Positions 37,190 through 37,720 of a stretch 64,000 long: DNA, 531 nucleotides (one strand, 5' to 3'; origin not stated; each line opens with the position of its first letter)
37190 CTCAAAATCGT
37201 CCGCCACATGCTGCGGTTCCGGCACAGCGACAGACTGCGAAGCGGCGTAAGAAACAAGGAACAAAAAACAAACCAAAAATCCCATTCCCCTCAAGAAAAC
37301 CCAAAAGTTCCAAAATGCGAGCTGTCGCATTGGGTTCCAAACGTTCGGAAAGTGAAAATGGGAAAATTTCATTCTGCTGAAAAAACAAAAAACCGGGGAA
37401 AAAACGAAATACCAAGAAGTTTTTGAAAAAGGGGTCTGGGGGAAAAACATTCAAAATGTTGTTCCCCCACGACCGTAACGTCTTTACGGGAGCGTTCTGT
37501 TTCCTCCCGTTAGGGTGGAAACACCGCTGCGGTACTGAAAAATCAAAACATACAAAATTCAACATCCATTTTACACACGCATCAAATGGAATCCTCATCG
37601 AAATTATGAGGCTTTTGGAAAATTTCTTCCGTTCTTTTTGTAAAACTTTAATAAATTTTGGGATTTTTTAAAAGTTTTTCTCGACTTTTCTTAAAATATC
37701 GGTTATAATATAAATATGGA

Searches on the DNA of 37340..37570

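Call 51: search_rna_families(source=window, start=37340, end=37570, threshold=evalue, max_evalue=10, show_alignments=1)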
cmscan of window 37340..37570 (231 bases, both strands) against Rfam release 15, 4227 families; matches with E-value up to 10: 9.
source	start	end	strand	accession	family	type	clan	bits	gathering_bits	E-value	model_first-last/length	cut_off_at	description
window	37427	37486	+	RF03360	mir-3156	Gene; miRNA;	-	17.8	76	0.48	1-77/77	no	mir-3156 microRNA precursor family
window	37432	37475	-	RF03598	MIR6024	Gene; miRNA;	-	17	72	0.58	1-99/99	no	MIR6024 microRNA precursor family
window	37437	37470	+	RF01013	mir-577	Gene; miRNA;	-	14.8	100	3.5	1-86/86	no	mir-577 microRNA precursor family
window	37433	37474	-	RF03753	mir-1986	Gene; miRNA;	-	14.6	50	3.8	8-54/60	no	mir-1986 microRNA precursor family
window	37436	37471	+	RF03501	mir-3140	Gene; miRNA;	-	13.8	93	7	1-90/90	no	mir-3140 microRNA precursor family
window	37368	37468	+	RF02615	BSR0626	Gene; sRNA;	-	13.7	155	4.1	1-128/128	no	Brucella sRNA 0626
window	37489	37530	-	RF03871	mir-5681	Gene; miRNA;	-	12.9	88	7.9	1-61/61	no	mir-5681 microRNA precursor family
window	37364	37468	+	RF02756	ES239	Gene; sRNA;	-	12.8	62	5.1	1-123/123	no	ES239 sRNA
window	37433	37474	-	RF03842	MIR2680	Gene; miRNA;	-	10.9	155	9.5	53-101/168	no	MIR2680 microRNA precursor family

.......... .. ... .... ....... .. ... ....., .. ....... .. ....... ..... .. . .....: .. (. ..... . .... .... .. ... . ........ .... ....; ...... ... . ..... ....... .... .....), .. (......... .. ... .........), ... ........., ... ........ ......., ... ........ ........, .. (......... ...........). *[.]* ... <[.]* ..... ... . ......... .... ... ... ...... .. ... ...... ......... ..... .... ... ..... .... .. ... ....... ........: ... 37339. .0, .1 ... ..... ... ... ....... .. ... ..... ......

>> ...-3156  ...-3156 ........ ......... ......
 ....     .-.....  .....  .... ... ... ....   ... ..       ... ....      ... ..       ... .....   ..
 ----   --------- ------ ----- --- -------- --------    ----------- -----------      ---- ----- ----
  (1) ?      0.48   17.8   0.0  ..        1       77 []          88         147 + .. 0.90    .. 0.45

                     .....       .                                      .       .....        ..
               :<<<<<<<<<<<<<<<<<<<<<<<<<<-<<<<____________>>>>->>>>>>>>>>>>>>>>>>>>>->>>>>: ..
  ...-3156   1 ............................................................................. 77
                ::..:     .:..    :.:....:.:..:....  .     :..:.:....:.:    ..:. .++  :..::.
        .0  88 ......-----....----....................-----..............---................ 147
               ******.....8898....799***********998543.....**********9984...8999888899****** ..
